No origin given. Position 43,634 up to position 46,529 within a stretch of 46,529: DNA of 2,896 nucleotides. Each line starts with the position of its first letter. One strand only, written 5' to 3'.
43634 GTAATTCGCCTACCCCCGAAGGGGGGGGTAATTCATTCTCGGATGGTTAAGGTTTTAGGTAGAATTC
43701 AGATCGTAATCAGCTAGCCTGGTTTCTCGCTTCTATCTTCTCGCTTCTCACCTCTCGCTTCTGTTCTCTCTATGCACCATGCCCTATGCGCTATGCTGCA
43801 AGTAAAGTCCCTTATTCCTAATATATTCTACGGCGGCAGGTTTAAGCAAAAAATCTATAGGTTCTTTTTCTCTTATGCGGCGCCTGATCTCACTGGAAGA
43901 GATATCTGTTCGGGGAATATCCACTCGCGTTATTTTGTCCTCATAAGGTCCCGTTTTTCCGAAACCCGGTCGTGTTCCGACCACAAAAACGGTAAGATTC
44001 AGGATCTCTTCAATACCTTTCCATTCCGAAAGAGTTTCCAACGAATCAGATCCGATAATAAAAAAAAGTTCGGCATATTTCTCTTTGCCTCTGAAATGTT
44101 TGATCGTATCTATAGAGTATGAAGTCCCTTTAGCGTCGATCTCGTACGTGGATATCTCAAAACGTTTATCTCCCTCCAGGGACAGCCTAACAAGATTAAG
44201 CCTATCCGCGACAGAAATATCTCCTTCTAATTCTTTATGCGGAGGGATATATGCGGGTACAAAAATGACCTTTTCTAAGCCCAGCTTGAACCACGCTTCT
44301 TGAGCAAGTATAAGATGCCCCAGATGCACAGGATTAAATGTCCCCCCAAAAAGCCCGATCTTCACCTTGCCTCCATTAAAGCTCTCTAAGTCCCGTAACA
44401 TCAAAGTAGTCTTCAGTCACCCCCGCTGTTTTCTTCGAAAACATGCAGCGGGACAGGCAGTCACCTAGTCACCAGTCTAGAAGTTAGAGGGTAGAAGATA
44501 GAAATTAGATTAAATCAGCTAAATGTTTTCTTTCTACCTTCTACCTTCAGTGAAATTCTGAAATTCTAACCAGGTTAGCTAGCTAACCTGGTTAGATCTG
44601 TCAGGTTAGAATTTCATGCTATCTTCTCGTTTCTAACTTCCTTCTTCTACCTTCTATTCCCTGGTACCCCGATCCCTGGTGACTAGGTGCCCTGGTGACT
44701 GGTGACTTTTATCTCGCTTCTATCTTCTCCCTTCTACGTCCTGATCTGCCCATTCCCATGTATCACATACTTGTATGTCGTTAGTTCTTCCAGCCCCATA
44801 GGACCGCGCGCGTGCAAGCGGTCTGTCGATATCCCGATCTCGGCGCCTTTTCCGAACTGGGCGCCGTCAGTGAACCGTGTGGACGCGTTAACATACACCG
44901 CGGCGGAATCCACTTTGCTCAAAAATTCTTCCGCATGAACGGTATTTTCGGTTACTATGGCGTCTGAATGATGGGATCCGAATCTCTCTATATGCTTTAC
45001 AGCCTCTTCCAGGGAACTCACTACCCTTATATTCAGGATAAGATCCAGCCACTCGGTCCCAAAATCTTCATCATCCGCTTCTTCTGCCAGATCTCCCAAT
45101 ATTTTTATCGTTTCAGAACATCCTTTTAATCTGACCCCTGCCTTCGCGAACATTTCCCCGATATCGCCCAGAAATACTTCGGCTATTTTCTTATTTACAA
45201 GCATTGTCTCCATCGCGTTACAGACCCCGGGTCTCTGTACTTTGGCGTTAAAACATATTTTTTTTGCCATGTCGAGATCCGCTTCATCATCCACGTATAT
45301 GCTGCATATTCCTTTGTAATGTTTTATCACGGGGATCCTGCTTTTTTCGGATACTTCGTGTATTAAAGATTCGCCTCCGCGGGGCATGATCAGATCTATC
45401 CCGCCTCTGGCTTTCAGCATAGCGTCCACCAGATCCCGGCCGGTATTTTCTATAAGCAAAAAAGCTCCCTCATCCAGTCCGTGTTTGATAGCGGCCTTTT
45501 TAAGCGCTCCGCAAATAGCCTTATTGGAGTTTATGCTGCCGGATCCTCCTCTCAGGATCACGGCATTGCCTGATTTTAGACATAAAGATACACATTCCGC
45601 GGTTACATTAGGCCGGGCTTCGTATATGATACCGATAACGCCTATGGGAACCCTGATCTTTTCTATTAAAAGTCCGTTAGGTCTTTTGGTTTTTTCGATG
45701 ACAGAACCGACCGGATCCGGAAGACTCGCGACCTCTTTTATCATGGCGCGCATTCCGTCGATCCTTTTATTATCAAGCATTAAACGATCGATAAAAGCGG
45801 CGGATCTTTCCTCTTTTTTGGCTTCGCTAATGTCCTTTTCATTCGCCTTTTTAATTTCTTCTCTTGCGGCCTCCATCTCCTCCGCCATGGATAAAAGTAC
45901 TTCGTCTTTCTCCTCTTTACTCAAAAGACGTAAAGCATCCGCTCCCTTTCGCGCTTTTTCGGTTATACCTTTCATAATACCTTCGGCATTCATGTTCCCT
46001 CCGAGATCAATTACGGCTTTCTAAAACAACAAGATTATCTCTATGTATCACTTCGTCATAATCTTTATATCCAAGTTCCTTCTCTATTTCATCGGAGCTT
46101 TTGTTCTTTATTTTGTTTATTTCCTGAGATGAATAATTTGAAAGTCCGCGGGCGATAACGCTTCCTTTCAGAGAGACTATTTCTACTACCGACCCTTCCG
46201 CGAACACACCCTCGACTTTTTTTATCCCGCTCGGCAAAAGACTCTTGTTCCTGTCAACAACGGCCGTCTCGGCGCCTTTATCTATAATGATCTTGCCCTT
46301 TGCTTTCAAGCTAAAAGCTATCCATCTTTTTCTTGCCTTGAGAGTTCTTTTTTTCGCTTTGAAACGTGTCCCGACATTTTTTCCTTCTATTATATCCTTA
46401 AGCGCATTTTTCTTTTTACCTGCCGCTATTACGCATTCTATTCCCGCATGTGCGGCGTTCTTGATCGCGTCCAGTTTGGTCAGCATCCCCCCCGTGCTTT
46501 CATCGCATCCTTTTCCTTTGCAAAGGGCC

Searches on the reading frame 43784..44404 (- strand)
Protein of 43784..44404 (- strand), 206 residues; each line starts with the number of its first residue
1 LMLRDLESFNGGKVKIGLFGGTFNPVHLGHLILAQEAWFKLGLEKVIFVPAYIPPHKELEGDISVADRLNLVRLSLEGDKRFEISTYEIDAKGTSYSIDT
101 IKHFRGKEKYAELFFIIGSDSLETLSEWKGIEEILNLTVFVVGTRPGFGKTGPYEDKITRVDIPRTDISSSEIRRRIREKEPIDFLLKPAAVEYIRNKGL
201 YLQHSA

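Call 64: search_protein_families(library=pfam, proteins=[window:43784-44404:-], max_evalue=0.0001)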
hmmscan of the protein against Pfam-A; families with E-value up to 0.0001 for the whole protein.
window:43784-44404:- (206 aa): 1 family
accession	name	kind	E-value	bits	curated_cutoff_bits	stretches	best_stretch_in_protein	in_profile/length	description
PF01467.32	CTP_transf_like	-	8.9e-26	91.1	21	1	18-176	1-133/133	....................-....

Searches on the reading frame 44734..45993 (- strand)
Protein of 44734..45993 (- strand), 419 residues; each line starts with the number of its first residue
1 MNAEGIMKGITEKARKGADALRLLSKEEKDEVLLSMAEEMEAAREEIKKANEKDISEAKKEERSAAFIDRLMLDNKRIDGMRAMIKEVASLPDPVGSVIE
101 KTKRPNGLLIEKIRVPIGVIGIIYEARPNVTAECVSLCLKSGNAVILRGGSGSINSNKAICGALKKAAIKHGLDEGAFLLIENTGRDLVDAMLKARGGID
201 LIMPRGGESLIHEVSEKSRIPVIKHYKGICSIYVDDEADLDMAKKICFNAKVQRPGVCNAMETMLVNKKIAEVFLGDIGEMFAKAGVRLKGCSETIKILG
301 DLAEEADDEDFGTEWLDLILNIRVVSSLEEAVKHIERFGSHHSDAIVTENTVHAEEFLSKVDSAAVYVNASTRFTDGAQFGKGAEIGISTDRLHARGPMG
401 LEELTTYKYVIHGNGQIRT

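Call 64: search_protein_families(library=pfam, proteins=[window:44734-45993:-], max_evalue=0.0001)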
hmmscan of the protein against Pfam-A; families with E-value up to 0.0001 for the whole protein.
window:44734-45993:- (419 aa): 1 family
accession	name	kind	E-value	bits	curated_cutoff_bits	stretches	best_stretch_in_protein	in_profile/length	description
PF00171.27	Aldedh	-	1.6e-20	73.6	23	1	10-284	34-295/461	Aldehyde dehydrogenase family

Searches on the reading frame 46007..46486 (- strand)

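Call 64: search_protein_families(library=pfam, proteins=[window:46007-46486:-], max_evalue=0.0001)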
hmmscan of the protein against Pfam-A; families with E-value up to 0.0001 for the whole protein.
window:46007-46486:- (159 aa): 2 families
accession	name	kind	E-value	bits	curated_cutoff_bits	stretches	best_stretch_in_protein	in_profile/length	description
PF01472.26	PUA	-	2.5e-22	79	24.8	1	64-137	1-73/74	PUA domain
PF17785.7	PUA_3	-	7.5e-05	22.9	22.6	1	66-121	1-56/64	PUA-like domain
